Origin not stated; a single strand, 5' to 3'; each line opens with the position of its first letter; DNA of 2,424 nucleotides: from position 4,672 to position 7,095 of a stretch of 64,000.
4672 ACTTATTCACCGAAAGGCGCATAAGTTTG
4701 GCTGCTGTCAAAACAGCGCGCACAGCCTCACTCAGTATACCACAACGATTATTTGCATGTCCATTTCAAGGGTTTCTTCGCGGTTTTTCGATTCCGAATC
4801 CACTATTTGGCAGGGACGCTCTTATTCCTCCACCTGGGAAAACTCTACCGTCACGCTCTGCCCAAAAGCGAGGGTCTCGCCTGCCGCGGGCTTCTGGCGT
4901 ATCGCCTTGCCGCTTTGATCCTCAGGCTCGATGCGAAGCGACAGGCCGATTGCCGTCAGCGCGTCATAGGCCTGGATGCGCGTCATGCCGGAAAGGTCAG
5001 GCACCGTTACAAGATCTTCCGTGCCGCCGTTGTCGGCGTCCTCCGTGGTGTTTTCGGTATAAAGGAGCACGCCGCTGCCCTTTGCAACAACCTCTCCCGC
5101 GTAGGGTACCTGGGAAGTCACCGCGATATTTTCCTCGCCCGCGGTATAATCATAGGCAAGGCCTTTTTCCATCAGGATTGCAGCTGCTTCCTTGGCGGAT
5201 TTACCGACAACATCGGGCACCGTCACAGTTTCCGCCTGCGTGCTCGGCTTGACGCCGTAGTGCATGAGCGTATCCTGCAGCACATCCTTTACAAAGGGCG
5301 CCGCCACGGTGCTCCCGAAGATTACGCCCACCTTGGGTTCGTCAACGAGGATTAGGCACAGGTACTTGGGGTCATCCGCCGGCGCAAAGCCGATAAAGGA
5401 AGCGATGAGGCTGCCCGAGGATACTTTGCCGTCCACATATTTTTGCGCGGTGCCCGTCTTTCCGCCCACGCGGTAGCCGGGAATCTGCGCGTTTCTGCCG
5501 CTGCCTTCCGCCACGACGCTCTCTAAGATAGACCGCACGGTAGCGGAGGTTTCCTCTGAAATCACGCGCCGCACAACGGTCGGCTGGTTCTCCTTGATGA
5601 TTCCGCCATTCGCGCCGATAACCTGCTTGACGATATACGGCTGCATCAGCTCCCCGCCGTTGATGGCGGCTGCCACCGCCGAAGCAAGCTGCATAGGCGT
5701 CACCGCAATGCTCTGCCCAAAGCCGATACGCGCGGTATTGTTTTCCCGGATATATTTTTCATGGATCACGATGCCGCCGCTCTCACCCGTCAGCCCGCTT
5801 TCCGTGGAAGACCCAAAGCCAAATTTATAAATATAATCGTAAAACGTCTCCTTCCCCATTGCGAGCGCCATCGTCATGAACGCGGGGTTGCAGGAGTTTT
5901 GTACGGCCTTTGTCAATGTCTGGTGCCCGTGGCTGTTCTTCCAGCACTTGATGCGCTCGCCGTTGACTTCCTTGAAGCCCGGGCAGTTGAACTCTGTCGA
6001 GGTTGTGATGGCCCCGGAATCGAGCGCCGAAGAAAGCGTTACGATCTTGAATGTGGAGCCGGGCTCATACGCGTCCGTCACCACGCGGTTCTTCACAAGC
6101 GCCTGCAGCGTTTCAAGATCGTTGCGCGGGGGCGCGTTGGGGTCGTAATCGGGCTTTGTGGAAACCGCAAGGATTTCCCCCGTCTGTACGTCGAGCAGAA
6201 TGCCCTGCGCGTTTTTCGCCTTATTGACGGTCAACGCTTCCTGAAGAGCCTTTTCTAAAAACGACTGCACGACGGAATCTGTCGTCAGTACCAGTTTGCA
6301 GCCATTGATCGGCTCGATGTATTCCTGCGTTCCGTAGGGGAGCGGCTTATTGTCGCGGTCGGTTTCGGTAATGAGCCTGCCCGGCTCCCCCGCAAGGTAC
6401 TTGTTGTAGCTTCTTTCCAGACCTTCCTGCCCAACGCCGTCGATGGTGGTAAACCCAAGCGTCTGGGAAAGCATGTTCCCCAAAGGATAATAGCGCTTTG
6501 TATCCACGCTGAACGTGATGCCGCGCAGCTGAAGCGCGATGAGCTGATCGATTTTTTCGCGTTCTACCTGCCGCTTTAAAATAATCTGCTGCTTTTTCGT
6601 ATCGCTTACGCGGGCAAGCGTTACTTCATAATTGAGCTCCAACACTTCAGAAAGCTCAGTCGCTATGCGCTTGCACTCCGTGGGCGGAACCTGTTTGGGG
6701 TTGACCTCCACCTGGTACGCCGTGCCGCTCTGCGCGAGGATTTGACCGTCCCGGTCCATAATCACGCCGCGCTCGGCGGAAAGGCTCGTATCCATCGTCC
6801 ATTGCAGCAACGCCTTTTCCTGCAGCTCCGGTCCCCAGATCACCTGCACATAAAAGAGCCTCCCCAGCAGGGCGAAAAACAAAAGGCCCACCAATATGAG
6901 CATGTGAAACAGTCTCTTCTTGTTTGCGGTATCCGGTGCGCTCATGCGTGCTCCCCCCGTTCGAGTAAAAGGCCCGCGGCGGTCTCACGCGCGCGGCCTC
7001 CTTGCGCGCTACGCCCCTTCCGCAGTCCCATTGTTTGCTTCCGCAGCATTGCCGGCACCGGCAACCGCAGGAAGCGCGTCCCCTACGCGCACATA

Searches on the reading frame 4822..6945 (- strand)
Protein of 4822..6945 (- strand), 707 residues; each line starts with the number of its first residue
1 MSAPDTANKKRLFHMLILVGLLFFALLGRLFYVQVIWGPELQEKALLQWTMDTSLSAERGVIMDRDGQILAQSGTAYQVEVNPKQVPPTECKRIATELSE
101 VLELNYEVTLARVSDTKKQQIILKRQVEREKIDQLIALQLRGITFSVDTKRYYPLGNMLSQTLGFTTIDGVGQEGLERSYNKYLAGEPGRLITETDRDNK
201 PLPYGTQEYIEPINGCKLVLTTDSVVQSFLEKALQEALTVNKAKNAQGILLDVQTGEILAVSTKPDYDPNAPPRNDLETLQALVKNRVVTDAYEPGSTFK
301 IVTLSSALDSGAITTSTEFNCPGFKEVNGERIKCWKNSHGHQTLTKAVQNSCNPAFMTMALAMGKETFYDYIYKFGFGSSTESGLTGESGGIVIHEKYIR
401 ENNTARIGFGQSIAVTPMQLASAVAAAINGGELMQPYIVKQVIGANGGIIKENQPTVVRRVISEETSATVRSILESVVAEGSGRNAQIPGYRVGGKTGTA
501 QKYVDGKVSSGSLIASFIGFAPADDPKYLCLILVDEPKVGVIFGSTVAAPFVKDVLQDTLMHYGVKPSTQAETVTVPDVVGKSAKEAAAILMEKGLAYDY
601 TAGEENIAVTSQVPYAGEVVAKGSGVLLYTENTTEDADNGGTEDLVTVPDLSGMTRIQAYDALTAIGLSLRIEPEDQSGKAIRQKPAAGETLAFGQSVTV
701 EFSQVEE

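Call 71: search_protein_families(library=pfam, proteins=[window:4822-6945:-], max_evalue=0.00001)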
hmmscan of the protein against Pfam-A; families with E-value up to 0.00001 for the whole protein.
window:4822-6945:- (707 aa): 3 families
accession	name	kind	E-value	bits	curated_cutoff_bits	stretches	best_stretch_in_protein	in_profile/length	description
PF00905.27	Transpeptidase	-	2e-82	277.2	22.1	1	249-557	4-299/299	Penicillin binding protein transpeptidase domain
PF03717.20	PBP_dimer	-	9e-23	82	24.4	1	56-202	3-176/180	Penicillin-binding Protein dimerisation domain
PF03793.24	PASTA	-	1.1e-22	80.1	23.2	2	646-703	1-63/64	PASTA domain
